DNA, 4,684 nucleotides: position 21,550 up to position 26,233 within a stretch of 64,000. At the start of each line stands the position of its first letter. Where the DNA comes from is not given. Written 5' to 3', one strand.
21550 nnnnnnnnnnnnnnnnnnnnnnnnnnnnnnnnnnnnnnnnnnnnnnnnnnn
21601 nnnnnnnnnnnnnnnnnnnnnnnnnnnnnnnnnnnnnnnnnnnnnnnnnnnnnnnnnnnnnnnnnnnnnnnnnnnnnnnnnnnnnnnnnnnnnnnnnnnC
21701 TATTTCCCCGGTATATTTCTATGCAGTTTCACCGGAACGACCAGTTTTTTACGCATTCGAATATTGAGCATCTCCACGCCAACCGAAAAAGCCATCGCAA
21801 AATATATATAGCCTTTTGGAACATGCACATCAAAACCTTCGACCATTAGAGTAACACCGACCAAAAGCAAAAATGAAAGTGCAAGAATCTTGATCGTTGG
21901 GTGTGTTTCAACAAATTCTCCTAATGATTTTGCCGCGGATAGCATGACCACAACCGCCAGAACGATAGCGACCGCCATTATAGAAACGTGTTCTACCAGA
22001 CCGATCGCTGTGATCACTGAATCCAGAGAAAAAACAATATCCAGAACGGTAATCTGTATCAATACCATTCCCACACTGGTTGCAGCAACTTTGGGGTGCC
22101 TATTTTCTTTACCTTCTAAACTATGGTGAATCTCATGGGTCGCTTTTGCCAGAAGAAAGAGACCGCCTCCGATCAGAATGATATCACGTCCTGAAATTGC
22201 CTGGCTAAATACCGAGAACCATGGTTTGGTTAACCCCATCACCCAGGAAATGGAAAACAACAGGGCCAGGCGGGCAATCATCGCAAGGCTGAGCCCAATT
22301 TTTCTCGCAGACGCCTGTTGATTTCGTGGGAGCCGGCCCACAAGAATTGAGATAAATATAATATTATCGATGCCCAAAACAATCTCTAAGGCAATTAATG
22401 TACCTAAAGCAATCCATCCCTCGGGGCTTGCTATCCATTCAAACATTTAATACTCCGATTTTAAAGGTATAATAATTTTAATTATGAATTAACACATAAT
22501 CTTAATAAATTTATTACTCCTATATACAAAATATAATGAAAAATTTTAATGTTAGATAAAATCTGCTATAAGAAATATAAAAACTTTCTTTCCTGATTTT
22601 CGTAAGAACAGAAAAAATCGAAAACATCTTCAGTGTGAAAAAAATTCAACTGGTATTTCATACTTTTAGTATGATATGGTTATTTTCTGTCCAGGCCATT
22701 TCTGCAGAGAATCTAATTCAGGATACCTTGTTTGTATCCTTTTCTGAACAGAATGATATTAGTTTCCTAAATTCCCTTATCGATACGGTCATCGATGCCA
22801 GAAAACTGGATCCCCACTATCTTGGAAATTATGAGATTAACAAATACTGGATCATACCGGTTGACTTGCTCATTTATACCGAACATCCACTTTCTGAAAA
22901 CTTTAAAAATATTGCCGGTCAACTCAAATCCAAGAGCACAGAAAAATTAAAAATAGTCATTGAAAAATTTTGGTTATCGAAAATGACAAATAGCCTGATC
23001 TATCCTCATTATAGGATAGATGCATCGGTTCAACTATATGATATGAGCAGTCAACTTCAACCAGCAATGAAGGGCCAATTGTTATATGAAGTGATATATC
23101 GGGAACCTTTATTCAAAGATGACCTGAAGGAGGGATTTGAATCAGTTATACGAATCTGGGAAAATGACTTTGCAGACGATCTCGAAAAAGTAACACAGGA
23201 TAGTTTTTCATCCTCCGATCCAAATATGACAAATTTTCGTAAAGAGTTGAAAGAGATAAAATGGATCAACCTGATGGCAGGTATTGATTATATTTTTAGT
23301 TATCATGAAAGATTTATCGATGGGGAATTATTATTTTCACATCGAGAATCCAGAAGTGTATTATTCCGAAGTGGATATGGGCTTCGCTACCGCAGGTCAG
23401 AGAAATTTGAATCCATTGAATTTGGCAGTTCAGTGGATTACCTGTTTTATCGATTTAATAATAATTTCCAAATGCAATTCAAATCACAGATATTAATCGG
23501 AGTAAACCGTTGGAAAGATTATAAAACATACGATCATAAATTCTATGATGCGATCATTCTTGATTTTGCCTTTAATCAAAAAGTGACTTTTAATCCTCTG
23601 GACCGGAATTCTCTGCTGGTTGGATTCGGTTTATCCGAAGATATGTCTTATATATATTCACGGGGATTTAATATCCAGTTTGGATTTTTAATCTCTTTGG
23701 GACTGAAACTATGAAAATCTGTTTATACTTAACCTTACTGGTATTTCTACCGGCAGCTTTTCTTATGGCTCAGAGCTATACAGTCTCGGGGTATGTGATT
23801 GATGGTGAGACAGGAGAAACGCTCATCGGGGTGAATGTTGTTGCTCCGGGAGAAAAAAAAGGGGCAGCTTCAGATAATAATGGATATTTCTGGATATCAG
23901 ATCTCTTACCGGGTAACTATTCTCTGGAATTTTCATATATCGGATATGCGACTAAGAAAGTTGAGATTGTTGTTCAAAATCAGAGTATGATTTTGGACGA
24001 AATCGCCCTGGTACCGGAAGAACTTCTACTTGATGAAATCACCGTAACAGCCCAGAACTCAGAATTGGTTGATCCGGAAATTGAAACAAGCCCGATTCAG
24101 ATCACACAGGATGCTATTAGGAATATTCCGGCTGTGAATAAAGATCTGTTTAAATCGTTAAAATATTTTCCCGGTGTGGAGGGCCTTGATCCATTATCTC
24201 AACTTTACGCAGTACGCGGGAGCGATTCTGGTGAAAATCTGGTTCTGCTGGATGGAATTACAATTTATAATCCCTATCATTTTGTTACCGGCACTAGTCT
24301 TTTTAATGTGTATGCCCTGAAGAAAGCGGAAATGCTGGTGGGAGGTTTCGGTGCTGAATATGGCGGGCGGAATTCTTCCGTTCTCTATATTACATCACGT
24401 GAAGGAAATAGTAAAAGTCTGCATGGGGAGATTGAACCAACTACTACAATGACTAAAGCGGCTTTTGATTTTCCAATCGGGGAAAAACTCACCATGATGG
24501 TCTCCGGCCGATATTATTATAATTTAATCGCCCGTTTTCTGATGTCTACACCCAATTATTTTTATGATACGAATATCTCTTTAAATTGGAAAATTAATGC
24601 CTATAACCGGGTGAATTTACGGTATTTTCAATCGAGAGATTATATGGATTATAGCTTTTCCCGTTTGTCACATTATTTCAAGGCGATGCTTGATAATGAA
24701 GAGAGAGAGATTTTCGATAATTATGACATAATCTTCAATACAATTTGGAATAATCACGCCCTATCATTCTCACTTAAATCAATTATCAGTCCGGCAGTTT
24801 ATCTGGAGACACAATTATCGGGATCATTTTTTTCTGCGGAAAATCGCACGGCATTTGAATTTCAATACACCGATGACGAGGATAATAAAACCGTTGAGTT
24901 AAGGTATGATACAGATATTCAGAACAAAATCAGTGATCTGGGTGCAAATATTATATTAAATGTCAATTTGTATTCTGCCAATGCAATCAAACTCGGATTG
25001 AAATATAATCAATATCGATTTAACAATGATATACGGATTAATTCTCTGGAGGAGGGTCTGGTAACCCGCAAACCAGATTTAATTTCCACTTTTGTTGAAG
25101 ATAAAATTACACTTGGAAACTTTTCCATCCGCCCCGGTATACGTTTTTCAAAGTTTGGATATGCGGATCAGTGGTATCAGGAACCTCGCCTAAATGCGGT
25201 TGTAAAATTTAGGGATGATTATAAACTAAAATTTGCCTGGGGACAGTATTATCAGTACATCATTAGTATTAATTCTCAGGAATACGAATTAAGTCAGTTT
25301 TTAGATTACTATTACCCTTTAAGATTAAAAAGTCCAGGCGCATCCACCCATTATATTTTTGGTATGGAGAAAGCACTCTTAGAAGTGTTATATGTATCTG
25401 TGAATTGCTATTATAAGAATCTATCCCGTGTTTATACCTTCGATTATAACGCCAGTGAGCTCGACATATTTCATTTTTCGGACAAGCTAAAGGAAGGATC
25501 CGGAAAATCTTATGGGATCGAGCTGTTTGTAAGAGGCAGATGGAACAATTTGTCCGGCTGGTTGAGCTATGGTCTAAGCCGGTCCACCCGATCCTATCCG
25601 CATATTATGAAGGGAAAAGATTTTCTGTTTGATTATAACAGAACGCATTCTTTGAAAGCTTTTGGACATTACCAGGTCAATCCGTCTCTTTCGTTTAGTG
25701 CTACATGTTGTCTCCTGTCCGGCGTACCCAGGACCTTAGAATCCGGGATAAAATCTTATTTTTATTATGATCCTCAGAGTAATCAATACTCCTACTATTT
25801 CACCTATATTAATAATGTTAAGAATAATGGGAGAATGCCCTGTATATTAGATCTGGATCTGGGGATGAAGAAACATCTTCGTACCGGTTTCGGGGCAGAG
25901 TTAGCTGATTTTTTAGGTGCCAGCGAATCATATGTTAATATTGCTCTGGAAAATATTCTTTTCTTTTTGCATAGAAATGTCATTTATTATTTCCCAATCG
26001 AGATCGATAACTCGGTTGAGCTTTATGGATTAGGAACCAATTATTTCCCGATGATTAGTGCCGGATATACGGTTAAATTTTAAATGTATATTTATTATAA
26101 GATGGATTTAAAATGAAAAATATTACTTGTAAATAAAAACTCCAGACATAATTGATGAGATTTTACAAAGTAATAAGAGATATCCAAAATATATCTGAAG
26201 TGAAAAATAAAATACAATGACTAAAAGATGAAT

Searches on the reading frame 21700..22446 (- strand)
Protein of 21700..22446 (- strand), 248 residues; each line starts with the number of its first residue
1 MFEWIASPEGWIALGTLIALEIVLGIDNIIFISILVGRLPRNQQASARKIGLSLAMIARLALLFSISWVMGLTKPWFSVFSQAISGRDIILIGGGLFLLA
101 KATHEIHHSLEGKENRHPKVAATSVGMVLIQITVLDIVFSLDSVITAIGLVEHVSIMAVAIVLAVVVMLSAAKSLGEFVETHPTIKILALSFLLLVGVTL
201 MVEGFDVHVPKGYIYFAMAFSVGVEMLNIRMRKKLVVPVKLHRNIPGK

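Call 44: search_protein_families(library=pfam, proteins=[window:21700-22446:-], max_evalue=0.00001)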
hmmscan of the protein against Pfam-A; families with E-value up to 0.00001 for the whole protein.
window:21700-22446:- (248 aa): 1 family
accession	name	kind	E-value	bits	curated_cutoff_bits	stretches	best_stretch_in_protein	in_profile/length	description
PF03741.22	TerC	-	3.3e-45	154.5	27.8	1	16-203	2-177/178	Integral membrane protein TerC family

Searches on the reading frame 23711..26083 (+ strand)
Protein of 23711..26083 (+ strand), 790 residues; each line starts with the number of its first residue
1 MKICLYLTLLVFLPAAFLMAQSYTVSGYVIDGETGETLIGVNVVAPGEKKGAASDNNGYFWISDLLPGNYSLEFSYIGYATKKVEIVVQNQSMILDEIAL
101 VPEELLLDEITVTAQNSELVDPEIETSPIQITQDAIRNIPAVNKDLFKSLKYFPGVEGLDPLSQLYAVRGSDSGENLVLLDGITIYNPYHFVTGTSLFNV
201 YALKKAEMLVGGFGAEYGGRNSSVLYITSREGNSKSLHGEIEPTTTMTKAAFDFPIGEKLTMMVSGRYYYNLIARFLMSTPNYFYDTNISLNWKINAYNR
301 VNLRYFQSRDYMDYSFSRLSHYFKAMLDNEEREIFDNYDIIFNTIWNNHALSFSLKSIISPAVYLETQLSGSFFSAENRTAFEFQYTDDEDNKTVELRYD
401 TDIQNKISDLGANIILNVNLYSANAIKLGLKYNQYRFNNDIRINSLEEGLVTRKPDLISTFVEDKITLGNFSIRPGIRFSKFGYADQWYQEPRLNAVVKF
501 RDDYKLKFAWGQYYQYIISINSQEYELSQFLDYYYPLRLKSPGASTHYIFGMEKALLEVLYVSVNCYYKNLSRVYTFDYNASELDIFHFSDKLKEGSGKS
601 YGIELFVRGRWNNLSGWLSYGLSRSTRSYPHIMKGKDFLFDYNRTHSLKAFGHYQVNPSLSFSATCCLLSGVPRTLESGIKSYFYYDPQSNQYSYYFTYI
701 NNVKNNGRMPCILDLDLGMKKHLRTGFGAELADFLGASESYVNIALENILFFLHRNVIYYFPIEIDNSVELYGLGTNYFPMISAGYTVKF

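Call 44: search_protein_families(library=pfam, proteins=[window:23711-26083:+], max_evalue=0.00001)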
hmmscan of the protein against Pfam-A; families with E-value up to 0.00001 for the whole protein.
window:23711-26083:+ (790 aa): 3 families
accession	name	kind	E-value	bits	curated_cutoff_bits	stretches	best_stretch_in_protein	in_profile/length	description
PF13715.12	CarbopepD_reg_2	-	5.5e-20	71.6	32.2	1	25-112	1-88/88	CarboxypepD_reg-like domain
PF13620.12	CarboxypepD_reg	-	6.5e-15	55.7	32.3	1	24-90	1-71/82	Carboxypeptidase regulatory-like domain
PF07715.20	Plug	-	1.3e-09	39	23.9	1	123-221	16-103/107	TonB-dependent Receptor Plug Domain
